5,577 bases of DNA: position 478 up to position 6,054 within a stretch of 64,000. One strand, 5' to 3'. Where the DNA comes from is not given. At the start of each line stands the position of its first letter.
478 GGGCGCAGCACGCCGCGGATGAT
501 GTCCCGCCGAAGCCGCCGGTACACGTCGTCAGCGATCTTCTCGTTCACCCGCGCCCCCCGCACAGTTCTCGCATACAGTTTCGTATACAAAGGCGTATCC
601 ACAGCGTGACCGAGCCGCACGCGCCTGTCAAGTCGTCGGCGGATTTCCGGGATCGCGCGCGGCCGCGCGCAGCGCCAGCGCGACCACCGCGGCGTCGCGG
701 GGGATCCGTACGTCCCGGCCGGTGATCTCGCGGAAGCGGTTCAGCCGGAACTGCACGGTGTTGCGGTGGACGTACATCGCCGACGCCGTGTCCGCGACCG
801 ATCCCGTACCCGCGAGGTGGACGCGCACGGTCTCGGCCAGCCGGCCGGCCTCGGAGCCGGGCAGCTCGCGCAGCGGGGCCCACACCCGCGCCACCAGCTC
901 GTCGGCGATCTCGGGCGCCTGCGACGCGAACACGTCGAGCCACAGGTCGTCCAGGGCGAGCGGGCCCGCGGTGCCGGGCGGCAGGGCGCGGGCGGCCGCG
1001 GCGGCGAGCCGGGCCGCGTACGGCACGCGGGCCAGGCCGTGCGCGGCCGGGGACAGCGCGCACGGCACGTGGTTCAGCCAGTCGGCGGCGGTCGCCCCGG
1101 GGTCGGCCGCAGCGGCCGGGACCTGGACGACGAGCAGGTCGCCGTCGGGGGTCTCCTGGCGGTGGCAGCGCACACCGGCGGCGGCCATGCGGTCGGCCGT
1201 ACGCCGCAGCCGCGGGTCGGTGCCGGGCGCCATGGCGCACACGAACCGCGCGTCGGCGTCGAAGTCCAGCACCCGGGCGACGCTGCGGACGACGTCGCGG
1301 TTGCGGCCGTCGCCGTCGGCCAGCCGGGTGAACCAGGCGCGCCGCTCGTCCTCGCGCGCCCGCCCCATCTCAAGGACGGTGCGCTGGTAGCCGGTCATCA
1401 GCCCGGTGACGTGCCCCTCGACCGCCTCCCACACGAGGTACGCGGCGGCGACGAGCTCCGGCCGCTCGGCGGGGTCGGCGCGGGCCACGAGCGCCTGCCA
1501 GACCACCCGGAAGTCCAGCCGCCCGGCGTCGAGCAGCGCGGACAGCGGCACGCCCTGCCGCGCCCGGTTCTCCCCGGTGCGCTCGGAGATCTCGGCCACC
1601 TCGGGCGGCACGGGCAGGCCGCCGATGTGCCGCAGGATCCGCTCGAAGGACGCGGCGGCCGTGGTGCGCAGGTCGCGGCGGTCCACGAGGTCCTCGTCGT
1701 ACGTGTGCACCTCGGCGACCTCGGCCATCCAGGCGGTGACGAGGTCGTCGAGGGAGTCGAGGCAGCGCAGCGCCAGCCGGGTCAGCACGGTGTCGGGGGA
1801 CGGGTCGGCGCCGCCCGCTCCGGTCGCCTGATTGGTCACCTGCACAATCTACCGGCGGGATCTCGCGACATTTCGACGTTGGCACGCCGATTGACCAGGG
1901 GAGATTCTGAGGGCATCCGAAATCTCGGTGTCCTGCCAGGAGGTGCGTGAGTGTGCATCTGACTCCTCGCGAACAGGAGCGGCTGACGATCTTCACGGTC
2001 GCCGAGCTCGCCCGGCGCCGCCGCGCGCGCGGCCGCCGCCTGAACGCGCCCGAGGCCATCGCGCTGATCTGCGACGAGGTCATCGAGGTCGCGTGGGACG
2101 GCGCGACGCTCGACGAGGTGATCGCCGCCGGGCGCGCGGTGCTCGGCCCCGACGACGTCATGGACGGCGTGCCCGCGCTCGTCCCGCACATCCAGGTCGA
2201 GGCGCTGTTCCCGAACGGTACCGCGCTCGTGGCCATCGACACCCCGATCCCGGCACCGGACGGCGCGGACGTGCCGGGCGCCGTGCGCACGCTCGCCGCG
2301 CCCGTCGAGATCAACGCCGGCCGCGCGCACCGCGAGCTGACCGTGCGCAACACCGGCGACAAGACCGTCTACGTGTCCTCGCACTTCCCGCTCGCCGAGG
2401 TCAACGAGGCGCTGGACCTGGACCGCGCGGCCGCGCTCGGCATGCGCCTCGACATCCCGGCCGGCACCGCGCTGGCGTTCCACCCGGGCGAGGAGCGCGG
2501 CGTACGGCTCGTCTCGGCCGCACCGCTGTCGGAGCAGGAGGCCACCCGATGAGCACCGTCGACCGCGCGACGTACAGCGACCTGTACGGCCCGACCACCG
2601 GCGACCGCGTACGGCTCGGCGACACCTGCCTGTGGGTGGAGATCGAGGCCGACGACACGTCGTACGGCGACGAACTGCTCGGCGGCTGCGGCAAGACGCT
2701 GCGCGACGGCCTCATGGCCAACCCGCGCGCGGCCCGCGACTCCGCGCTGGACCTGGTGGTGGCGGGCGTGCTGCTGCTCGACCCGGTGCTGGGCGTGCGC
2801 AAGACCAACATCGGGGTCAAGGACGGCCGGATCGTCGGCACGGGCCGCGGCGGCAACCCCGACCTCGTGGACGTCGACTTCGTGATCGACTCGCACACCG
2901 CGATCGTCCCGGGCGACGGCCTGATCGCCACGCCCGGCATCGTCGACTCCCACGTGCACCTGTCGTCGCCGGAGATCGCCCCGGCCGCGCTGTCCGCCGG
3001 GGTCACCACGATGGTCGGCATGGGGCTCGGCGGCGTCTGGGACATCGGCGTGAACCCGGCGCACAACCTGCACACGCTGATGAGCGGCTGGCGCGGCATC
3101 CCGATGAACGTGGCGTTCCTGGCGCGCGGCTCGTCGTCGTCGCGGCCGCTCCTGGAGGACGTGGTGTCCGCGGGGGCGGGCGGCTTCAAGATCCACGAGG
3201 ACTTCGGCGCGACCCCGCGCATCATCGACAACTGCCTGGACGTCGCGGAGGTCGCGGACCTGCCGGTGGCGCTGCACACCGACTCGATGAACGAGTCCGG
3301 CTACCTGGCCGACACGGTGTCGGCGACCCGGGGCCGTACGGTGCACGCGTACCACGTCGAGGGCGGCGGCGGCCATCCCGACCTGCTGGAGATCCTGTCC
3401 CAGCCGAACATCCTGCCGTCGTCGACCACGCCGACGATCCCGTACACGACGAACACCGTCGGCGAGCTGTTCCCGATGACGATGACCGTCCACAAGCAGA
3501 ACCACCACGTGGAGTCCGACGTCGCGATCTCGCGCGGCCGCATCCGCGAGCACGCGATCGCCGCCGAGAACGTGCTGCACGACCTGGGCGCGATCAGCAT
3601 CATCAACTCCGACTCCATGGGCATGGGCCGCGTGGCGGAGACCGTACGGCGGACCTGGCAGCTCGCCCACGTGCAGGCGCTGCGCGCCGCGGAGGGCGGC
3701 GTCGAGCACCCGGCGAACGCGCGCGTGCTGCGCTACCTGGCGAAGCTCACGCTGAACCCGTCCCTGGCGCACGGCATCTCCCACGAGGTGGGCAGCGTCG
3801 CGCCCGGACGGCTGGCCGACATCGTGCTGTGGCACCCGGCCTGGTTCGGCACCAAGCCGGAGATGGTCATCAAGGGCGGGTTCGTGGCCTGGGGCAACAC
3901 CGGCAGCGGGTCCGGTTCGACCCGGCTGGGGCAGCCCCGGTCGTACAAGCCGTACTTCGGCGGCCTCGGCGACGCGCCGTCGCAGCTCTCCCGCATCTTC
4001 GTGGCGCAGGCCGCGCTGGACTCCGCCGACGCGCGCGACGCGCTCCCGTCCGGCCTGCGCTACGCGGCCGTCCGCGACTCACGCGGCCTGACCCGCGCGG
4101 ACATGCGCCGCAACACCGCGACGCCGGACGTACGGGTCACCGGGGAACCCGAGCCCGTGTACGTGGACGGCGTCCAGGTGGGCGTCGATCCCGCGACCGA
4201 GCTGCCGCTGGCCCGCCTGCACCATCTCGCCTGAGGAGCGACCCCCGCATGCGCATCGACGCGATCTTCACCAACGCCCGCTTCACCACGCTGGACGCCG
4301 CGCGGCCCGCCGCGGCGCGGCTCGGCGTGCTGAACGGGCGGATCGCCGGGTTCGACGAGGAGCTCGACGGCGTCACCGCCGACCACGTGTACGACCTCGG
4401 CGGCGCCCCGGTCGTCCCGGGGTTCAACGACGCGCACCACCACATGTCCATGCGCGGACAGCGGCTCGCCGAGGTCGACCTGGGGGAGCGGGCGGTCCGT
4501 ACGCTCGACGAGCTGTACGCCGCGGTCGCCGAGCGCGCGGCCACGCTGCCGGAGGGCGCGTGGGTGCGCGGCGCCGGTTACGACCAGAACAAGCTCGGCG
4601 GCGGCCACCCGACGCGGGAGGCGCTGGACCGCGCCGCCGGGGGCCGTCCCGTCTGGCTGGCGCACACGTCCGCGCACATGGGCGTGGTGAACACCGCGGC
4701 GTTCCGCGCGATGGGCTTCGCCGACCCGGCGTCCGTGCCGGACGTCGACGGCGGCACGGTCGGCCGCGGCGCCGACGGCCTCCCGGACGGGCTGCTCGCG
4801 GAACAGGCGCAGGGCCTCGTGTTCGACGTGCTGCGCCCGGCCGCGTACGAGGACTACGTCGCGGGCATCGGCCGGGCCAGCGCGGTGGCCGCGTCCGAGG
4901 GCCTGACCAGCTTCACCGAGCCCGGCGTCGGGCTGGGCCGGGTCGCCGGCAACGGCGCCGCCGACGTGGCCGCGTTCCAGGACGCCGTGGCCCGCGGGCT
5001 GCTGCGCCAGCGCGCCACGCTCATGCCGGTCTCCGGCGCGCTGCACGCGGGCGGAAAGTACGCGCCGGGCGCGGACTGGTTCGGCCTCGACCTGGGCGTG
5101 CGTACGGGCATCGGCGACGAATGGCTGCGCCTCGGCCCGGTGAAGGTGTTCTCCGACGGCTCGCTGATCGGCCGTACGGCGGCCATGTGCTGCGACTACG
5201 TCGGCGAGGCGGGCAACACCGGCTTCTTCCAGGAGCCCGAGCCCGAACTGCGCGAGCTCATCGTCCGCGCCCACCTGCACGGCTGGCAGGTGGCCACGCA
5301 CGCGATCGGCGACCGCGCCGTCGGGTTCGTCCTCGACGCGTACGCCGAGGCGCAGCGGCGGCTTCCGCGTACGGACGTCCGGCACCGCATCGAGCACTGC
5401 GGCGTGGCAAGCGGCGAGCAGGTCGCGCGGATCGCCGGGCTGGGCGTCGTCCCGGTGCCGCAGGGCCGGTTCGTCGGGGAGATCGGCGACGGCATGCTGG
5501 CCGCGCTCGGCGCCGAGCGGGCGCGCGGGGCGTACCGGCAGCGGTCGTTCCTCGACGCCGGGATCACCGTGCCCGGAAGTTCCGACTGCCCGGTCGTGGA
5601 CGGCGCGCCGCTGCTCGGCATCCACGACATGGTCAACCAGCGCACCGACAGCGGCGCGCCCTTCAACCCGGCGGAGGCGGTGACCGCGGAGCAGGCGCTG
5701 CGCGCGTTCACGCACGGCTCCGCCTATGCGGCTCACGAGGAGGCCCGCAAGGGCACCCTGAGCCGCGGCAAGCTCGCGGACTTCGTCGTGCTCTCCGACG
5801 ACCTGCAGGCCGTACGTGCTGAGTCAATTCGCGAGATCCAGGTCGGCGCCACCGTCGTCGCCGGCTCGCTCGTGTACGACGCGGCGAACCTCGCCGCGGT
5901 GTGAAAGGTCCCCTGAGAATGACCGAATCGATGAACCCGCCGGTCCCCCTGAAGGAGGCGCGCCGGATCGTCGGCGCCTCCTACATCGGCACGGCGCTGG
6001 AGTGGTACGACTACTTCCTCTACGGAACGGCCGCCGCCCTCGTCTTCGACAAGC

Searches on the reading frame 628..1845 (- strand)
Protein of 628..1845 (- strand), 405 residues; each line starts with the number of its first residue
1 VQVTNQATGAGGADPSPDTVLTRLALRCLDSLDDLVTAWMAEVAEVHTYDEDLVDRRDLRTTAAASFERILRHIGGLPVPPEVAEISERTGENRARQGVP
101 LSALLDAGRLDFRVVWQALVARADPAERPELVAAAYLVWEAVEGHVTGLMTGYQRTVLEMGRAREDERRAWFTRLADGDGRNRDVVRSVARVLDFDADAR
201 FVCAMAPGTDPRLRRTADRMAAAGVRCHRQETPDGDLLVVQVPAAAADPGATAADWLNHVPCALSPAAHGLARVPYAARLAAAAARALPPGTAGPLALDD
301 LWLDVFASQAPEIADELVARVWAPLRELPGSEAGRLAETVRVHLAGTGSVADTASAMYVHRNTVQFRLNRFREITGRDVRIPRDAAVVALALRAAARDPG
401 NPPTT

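Call 60: search_protein_families(library=pfam, proteins=[window:628-1845:-], max_evalue=0.001)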
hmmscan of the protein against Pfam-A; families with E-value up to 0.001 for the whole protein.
window:628-1845:- (405 aa): 2 families
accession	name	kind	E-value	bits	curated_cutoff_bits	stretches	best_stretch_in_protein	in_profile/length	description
PF13556.12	HTH_30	-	5.3e-18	65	27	1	336-394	1-59/59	PucR C-terminal helix-turn-helix domain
PF14361.12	RsbRD_N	-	0.00029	21.9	24.3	1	33-102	10-86/104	RsbT co-antagonist protein rsbRD N-terminal domain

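Call 87: find_encoding_contigs(protein=window:628-1845:-, flank=10000, max_places=2)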
Protein window:628-1845:- (405 aa): 1 contig read that carries it; 1 place shown.
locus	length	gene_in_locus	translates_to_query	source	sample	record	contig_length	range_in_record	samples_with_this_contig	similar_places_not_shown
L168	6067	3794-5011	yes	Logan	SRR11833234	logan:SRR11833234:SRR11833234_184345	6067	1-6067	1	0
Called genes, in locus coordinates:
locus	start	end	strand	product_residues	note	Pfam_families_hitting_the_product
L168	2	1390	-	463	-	?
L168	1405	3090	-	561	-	PF00449:Urease_alpha, PF07969:Amidohydro_3 (faint), PF01979:Amidohydro_1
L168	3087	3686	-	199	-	PF00547:Urease_gamma, PF00699:Urease_beta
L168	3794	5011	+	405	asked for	PF14361:RsbRD_N, PF13556:HTH_30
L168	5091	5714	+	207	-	PF00392:GntR, PF07729:FCD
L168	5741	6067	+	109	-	?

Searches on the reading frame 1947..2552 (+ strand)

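Call 60: search_protein_families(library=pfam, proteins=[window:1947-2552:+], max_evalue=0.001)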
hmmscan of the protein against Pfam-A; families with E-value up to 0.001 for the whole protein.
window:1947-2552:+ (201 aa): 2 families
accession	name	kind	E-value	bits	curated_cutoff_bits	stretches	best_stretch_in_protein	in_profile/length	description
PF00547.23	Urease_gamma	-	4.6e-37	126.8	23.9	1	4-101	2-99/99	Urease, gamma subunit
PF00699.25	Urease_beta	-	1.3e-28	99.3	25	1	110-191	1-82/98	Urease beta subunit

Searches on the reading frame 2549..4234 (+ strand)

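Call 60: search_protein_families(library=pfam, proteins=[window:2549-4234:+], max_evalue=0.001)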
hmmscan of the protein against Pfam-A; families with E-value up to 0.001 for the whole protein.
window:2549-4234:+ (561 aa): 3 families
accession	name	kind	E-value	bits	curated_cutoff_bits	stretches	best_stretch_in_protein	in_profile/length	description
PF01979.26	Amidohydro_1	-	1.9e-48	165.9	25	1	126-446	1-340/345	Amidohydrolase family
PF00449.26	Urease_alpha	-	4.9e-37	127.4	23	1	3-120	2-121/121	Urease alpha-subunit, N-terminal domain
PF07969.17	Amidohydro_3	-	1.1e-06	28.9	29.7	0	394-442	410-466/472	Amidohydrolase family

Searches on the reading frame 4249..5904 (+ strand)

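Call 60: search_protein_families(library=pfam, proteins=[window:4249-5904:+], max_evalue=0.001)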
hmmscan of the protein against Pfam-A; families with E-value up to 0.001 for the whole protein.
window:4249-5904:+ (551 aa): 2 families
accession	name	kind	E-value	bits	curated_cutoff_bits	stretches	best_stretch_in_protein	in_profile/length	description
PF07969.17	Amidohydro_3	-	6.8e-89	299.9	29.7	1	47-543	2-472/472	Amidohydrolase family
PF01979.26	Amidohydro_1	-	3.6e-08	33.5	25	1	325-541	128-344/345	Amidohydrolase family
